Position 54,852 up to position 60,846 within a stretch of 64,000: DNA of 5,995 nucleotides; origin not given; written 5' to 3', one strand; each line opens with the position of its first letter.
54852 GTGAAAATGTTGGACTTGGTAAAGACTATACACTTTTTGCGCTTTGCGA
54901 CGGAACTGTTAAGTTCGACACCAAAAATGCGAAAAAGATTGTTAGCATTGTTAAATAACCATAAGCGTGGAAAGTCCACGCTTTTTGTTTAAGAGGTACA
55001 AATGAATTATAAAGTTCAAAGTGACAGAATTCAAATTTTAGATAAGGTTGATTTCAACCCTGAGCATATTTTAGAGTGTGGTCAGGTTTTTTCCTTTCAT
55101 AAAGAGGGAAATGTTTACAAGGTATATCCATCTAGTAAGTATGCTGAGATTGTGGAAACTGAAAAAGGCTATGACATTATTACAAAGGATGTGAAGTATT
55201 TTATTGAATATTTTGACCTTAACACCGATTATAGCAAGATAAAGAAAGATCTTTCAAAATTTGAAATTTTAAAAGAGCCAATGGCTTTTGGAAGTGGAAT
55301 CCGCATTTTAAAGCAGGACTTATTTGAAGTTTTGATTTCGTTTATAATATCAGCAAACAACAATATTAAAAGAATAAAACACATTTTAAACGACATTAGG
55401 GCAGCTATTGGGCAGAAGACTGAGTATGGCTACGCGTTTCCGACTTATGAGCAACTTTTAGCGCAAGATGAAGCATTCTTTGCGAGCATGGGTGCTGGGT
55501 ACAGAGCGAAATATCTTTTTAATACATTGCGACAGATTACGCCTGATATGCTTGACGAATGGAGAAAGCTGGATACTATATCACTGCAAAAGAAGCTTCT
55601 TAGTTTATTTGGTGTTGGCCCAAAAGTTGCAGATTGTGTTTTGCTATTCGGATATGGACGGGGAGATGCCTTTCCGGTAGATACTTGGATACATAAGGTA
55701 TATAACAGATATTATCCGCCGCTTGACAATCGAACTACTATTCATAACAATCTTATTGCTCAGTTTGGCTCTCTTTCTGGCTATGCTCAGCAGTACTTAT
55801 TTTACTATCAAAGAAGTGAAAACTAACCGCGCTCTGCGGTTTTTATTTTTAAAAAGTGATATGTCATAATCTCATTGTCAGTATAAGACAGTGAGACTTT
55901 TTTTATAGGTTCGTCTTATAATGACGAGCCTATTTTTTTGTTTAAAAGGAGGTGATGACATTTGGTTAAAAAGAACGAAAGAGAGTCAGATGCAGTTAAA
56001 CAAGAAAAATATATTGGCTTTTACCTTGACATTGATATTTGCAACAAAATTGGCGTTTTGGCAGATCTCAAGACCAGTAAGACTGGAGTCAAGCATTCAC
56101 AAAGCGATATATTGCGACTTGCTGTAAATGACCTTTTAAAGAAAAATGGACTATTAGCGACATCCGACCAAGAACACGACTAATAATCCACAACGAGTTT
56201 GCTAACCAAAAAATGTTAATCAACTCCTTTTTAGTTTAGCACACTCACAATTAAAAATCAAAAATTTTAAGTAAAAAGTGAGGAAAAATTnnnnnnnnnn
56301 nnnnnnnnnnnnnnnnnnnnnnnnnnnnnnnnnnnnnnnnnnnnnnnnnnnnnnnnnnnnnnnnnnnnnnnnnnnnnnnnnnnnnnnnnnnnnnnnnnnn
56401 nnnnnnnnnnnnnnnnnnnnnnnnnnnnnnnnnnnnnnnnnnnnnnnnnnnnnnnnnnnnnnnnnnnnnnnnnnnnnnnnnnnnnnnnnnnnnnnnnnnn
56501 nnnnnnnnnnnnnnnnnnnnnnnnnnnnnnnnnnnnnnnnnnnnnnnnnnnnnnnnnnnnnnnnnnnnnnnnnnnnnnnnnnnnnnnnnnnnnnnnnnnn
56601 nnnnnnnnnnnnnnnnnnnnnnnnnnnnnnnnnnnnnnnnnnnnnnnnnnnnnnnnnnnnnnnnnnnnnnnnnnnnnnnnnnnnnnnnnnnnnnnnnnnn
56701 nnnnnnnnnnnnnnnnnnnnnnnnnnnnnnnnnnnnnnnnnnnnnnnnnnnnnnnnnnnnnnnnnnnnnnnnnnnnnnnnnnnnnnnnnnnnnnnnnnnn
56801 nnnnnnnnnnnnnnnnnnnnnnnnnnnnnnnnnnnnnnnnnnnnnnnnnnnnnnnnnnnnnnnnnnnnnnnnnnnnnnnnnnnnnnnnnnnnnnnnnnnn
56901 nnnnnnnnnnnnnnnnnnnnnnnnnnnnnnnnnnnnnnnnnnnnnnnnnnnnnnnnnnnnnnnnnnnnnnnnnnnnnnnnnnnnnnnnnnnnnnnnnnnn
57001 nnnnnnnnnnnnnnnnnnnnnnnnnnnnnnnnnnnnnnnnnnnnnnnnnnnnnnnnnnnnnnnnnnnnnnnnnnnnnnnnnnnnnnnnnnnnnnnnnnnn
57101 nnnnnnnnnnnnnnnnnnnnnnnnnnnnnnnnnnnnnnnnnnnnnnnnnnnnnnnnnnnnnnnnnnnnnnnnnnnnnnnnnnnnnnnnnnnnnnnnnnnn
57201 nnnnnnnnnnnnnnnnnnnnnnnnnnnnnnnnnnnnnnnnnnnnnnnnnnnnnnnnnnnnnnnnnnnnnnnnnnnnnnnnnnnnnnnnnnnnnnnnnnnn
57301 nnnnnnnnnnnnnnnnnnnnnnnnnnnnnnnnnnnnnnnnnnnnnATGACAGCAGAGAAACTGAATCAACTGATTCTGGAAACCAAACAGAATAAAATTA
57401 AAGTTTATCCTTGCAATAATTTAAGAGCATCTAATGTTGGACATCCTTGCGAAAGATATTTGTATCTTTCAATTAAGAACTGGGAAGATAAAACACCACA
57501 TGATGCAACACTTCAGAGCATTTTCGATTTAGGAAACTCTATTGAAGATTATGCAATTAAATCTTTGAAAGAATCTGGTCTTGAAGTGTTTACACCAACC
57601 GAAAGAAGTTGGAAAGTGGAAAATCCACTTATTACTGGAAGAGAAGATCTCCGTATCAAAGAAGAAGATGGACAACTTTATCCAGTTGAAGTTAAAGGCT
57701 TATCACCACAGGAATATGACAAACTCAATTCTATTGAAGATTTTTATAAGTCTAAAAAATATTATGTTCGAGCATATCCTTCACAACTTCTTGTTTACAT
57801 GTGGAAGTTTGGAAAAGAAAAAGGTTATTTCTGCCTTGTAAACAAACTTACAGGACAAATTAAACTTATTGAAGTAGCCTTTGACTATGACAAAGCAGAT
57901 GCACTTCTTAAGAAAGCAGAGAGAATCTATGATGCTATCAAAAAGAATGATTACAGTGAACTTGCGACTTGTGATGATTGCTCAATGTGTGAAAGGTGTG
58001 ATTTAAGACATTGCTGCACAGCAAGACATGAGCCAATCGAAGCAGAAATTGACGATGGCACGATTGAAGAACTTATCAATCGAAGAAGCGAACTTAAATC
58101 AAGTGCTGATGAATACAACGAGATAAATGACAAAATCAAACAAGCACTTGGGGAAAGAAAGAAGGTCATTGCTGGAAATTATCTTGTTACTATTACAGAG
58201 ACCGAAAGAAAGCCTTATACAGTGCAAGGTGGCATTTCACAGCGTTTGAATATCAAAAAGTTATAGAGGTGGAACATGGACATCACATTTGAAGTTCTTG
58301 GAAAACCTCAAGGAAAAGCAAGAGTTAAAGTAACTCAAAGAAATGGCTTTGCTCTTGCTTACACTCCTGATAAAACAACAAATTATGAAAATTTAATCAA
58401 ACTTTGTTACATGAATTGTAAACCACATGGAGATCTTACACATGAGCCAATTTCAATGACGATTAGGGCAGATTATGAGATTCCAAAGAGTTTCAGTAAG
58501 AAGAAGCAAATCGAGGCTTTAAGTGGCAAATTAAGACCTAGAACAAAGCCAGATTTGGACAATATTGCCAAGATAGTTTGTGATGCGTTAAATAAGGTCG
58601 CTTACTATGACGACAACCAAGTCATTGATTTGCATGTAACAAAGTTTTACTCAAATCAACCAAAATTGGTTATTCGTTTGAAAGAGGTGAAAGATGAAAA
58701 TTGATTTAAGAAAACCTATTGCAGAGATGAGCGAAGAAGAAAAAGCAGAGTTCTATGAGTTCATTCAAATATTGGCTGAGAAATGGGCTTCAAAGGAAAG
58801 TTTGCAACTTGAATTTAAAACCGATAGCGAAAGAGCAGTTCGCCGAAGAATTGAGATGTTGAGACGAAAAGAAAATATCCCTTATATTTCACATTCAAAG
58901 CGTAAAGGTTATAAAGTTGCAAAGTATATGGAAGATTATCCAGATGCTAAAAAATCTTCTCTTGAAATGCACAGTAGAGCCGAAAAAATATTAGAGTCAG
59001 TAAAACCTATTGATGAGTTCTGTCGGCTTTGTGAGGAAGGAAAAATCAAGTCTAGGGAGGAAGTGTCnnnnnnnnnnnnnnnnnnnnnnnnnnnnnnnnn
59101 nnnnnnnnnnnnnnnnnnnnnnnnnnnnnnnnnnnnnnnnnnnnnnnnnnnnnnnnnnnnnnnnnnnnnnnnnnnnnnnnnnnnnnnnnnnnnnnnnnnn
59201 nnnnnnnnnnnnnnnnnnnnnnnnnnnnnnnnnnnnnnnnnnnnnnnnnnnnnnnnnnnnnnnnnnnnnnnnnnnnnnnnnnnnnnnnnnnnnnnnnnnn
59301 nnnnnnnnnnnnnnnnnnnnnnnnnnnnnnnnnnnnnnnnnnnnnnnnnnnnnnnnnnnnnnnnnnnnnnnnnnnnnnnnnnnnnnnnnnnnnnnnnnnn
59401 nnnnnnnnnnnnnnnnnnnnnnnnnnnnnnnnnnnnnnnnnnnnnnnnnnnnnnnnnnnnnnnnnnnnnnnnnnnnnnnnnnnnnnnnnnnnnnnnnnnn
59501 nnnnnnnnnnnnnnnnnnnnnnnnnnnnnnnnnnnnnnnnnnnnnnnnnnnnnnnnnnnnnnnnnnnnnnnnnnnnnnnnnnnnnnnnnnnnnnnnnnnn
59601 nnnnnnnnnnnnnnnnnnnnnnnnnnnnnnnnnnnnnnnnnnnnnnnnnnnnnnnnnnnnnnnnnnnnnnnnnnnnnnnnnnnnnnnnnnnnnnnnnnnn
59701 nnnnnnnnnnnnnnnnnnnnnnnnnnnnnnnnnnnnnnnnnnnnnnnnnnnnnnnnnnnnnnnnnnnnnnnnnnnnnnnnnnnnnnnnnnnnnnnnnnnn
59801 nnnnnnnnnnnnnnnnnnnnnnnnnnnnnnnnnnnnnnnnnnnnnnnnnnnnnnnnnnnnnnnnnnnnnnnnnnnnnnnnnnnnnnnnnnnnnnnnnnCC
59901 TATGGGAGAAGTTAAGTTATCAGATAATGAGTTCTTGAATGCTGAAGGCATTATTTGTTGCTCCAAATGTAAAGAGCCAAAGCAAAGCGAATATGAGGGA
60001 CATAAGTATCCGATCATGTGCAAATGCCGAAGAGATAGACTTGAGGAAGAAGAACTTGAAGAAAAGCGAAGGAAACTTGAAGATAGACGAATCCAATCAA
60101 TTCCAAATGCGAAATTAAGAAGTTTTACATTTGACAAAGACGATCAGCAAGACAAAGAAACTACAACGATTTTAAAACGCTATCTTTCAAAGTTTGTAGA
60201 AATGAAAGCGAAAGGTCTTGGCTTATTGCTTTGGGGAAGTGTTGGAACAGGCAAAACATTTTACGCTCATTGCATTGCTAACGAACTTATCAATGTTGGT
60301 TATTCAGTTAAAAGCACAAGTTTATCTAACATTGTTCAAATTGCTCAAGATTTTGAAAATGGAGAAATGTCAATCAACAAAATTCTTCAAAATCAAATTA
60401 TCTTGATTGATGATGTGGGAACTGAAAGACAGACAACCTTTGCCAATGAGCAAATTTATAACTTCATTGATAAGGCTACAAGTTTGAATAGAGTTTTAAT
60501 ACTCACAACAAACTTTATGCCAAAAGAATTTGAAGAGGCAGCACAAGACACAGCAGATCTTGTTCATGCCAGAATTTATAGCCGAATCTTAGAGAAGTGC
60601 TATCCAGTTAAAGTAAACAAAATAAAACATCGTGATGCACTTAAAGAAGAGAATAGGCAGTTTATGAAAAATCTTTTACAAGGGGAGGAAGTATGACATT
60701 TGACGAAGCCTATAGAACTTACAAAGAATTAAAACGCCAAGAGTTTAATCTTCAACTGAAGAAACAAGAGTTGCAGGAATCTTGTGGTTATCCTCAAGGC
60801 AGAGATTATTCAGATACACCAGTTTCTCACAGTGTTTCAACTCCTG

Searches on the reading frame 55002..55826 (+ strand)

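Call 91: search_protein_families(library=pfam, proteins=[window:55002-55826:+], max_evalue=0.001)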
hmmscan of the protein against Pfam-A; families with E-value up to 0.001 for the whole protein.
window:55002-55826:+ (274 aa): 2 families
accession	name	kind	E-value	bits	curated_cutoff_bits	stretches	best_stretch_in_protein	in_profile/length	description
PF07934.18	OGG_N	-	4.3e-16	59.6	23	1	13-111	4-115/115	8-oxoguanine DNA glycosylase, N-terminal domain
PF00730.31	HhH-GPD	-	1.8e-09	38.3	26.2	1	112-242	1-91/108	HhH-GPD superfamily base excision DNA repair protein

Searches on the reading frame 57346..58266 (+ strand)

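Call 91: search_protein_families(library=pfam, proteins=[window:57346-58266:+], max_evalue=0.001)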
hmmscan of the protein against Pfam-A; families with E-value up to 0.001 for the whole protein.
window:57346-58266:+ (306 aa): 1 family
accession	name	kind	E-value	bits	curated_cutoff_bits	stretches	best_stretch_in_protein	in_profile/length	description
PF12705.13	PDDEXK_1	-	0.00036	21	22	1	93-224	121-246/247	PD-(D/E)XK nuclease superfamily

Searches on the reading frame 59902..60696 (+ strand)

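Call 91: search_protein_families(library=pfam, proteins=[window:59902-60696:+], max_evalue=0.001)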
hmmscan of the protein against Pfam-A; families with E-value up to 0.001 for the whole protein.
window:59902-60696:+ (264 aa): 4 families
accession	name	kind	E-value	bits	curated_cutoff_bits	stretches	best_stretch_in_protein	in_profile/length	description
PF01695.23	IstB_IS21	-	7e-14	52.3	24.1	1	47-243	37-230/238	IstB-like ATP binding protein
PF00004.35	AAA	-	1.7e-10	41.9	21.2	1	108-215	1-119/131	ATPase family associated with various cellular activities (AAA)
PF20720.3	nSTAND3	-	2.1e-07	31.2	27.2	1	108-218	20-123/155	Novel STAND NTPase 3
PF00308.24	Bac_DnaA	-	8.7e-06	26.5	23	1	108-213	37-147/162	Bacterial DnaA ATPAse domain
